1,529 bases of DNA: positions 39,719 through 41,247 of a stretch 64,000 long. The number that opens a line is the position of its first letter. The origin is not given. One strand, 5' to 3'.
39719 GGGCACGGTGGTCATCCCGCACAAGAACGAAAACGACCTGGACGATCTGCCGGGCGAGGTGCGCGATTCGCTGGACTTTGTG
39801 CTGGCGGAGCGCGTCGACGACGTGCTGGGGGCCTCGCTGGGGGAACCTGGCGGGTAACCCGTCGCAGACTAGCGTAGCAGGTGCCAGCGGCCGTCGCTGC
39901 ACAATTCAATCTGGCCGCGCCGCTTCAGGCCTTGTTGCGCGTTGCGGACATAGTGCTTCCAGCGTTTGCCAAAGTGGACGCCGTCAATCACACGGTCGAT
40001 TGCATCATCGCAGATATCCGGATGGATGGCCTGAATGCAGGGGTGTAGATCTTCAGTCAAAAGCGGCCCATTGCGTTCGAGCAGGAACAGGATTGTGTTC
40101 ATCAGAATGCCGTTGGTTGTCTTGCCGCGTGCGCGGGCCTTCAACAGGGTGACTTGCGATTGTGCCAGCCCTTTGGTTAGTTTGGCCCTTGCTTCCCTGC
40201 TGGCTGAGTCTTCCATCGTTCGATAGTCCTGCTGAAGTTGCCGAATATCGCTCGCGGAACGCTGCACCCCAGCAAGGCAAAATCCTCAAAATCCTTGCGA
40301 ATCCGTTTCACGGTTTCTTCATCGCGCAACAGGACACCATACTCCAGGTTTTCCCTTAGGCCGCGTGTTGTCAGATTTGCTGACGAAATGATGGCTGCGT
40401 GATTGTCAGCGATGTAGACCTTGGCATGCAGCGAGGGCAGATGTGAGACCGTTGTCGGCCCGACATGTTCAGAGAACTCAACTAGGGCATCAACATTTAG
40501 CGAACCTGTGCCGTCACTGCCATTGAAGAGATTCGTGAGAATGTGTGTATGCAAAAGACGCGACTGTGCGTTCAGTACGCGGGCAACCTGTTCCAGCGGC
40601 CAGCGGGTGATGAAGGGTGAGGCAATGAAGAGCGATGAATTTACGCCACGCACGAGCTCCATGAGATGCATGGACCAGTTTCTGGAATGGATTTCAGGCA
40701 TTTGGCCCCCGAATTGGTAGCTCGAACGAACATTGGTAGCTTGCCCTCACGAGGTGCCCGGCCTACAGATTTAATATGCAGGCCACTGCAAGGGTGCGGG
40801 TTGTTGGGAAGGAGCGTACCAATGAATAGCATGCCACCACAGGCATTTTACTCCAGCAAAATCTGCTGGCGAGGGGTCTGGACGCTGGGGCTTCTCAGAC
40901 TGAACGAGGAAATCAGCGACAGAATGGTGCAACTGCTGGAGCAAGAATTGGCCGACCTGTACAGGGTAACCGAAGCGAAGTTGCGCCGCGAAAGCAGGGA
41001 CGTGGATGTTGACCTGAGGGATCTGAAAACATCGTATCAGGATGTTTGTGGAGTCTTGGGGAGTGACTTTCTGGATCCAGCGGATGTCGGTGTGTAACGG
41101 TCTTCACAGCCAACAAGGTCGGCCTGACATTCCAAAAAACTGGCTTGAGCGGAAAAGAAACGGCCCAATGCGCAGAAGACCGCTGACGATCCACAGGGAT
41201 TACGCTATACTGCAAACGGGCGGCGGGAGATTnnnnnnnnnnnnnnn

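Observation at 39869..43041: Candidate defence-like two-nuclease locus right after lon: HKD/PLD nuclease + wHTH, small ORF, PHP-AlbA_2 protein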

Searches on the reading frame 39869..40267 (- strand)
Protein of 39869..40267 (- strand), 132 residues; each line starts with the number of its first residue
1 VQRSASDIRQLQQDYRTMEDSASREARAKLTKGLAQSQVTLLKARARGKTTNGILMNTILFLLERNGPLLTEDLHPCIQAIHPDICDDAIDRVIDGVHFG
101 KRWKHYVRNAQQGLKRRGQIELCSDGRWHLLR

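Call 3: search_protein_families(library=pfam, proteins=[window:39869-40267:-], max_evalue=0.1)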
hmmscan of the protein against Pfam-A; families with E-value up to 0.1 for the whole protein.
window:39869-40267:- (132 aa): 0 families

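Call 4: search_protein_families(library=padloc, proteins=[window:39869-40267:-], max_evalue=0.1)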
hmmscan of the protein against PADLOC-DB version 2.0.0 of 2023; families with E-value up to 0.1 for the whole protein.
window:39869-40267:- (132 aa): 0 families

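Call 6: search_protein_families(library=ncbifam, proteins=[window:39869-40267:-], max_evalue=0.1)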
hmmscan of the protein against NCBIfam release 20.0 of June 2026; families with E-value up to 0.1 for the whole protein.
window:39869-40267:- (132 aa): 0 families

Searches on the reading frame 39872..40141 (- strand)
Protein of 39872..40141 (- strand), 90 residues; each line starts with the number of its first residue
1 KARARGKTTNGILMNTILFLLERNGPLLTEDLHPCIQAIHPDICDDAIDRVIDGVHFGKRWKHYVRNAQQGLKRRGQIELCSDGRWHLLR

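Call 71: search_protein_families(library=pfam, proteins=[window:39872-40141:-], max_evalue=10)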
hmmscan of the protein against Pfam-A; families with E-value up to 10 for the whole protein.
seq(90 aa): 0 families

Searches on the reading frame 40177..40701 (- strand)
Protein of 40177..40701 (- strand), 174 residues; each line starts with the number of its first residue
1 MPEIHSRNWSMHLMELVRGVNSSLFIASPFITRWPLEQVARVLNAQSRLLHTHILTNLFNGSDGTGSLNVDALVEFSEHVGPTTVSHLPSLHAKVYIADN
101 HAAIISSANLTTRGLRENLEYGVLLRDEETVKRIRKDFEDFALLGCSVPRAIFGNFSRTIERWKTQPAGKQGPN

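Call 3: search_protein_families(library=pfam, proteins=[window:40177-40701:-], max_evalue=0.1)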
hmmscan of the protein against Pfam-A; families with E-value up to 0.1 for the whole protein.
window:40177-40701:- (174 aa): 4 families
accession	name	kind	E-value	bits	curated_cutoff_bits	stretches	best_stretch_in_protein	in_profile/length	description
PF13091.12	PLDc_2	-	7.1e-14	52.2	27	1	22-140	10-130/132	PLD-like domain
PF09565.16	RE_NgoFVII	-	2.6e-06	27.3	23.8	1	23-140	18-147/162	NgoFVII restriction endonuclease N-terminal PLD domain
PF00614.28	PLDc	-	0.00015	22.1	21.9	1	91-111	5-25/28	Phospholipase D Active site motif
PF13090.12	PP_kinase_C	-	0.073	13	25.8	0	92-136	90-137/172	Polyphosphate kinase C-terminal domain 2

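Call 4: search_protein_families(library=padloc, proteins=[window:40177-40701:-], max_evalue=0.1)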
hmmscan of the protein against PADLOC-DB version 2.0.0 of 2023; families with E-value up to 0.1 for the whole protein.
window:40177-40701:- (174 aa): 34 families (the best 25 are shown)
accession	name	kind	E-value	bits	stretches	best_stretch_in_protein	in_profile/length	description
PDLC02607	DrmC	-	2e-16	58.1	1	84-139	196-251/265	DrmC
PDLC02585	DrmC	-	3.6e-16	57.5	1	5-139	102-242/253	DrmC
PDLC02614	DrmC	-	4.9e-13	47.1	1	79-135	90-144/153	DrmC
PDLC02606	DrmC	-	1.6e-12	45.6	1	6-136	32-168/182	DrmC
PDLC02588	DrmC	-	1.7e-12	45.5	1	90-143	192-245/256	DrmC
PDLC02597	DrmC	-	1.8e-12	45.7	1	11-129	99-223/242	DrmC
PDLC02595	DrmC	-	2.3e-12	45.2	1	82-139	201-256/269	DrmC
PDLC02587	DrmC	-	4e-11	40.4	1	90-140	204-254/267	DrmC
PDLC02611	DrmC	-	2.1e-10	38.9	1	88-139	76-127/138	DrmC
PDLC02616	DrmC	-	3.2e-10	38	1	89-139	163-213/224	DrmC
PDLC02589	DrmC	-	2.7e-09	34.6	1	90-140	203-252/264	DrmC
PDLC02605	DrmC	-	7.8e-09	33.5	1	90-140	208-258/270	DrmC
PDLC02599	DrmC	-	1.5e-08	32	1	24-141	25-135/387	DrmC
PDLC02591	DrmC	-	1.8e-08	31.9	1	86-139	195-248/260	DrmC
PDLC03829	ZacB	-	4.8e-08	30.3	1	21-130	227-339/586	-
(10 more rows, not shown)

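Call 6: search_protein_families(library=ncbifam, proteins=[window:40177-40701:-], max_evalue=0.1)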
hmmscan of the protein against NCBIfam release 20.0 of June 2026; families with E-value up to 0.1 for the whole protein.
window:40177-40701:- (174 aa): 8 families
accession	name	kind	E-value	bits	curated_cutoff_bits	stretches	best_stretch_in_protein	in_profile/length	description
NF038319.1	DISARM_DrmC_I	equivalog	6.9e-20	71.6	133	1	2-140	88-233/236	DISARM system phospholipase D-like protein DrmC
NF009107.0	PRK12452.1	equivalog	4e-06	25.9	787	1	91-140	426-475/509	cardiolipin synthase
NF041068.1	DpdK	equivalog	0.00022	20.8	100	1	79-140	104-165/167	phospholipase D-like domain-containing protein DpdK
NF008427.0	PRK11263.1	equivalog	0.00023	20.4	281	1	90-146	288-344/409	cardiolipin synthase ClsB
TIGR04265.1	bac_cardiolipin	equivalog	0.0022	17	290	1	91-140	400-449/483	cardiolipin synthase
NF010490.0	PRK13912.1-1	equivalog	0.0023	18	211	1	51-136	68-150/159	nuclease NucT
NF006946.0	PRK09428.1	equivalog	0.0062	15.5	314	1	90-131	355-396/451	CDP-diacylglycerol--serine O-phosphatidyltransferase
NF010492.0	PRK13912.1-3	equivalog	0.018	14.6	297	1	91-141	121-171/178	nuclease NucT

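Call 51: list_cluster_members(proteins=[window:40180-40701:-, window:40822-41094:+, window:41287-43038:+, window:39872-40216:-])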
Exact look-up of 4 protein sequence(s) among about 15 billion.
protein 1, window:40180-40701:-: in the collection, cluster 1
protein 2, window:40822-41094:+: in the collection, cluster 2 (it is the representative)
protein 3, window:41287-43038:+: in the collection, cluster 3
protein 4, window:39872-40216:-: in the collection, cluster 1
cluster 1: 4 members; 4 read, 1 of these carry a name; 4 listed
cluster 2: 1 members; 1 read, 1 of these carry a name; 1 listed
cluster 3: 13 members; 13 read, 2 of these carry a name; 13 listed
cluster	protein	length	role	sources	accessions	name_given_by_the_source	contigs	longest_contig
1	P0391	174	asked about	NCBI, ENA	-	-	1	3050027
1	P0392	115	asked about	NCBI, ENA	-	-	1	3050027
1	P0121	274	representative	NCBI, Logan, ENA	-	-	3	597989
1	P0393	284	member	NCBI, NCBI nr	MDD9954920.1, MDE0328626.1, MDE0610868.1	MAG: phospholipase D-like domain-containing protein [Anaerolineaceae bacterium] | phospholipase D-like domain-containing protein [Anaerolineaceae bacterium]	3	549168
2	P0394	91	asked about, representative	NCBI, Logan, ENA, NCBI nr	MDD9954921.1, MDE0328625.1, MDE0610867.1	MAG: hypothetical protein OXP68_01740 [Anaerolineaceae bacterium] | hypothetical protein [Anaerolineaceae bacterium]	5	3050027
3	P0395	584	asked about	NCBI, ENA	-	-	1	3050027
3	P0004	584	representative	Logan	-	-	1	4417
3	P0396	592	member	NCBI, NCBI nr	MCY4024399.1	MAG: putative DNA binding domain-containing protein [Anaerolineaceae bacterium] | putative DNA binding domain-containing protein [Anaerolineaceae bacterium]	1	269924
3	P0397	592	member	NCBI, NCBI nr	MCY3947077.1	MAG: putative DNA binding domain-containing protein [Anaerolineaceae bacterium] | putative DNA binding domain-containing protein [Anaerolineaceae bacterium]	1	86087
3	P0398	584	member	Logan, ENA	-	-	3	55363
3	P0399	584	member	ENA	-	-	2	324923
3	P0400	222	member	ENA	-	-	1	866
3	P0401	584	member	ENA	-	-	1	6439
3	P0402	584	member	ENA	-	-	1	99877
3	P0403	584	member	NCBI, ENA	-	-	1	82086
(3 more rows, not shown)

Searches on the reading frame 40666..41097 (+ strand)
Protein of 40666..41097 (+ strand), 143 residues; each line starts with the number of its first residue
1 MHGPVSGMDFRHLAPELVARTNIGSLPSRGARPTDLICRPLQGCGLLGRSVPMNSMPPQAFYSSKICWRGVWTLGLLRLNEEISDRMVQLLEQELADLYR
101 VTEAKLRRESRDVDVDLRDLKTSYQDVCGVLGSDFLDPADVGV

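Call 3: search_protein_families(library=pfam, proteins=[window:40666-41097:+], max_evalue=0.1)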
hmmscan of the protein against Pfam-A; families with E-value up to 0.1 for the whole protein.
window:40666-41097:+ (143 aa): 1 family
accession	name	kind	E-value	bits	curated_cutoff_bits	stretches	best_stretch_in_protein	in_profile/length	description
PF19749.4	DUF6236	-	0.013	15.2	26.2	1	77-130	193-244/324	Family of unknown function (DUF6236)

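Call 4: search_protein_families(library=padloc, proteins=[window:40666-41097:+], max_evalue=0.1)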
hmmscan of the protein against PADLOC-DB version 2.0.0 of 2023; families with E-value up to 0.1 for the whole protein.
window:40666-41097:+ (143 aa): 0 families

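Call 6: search_protein_families(library=ncbifam, proteins=[window:40666-41097:+], max_evalue=0.1)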
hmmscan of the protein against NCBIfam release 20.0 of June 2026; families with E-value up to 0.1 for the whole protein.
window:40666-41097:+ (143 aa): 0 families

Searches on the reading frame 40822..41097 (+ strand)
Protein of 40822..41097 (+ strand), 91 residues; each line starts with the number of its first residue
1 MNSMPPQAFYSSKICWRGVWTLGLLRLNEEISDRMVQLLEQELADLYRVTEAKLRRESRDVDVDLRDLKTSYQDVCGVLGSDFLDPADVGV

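Call 28: search_protein_families(library=pfam, proteins=[window:40822-41097:+], max_evalue=0.01)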
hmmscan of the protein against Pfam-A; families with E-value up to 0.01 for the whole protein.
window:40822-41097:+ (91 aa): 1 family
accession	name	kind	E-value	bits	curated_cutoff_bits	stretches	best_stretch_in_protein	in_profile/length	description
PF19749.4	DUF6236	-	0.0043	16.7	26.2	1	25-78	193-244/324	Family of unknown function (DUF6236)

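Call 53: find_homologous_proteins(query=window:40822-41094:+, max_evalue=0.01)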
Query window:40822-41094:+ (91 aa): 1 proteins with E <= 0.01 among 1 candidates.
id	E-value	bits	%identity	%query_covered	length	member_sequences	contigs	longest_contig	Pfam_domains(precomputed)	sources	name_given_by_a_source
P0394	1.3e-53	197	100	100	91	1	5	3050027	-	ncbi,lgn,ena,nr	ncbi:MAG: hypothetical protein OXP68_01740 [Anaerolineaceae bacterium]|nr:hypothetical protein [Anae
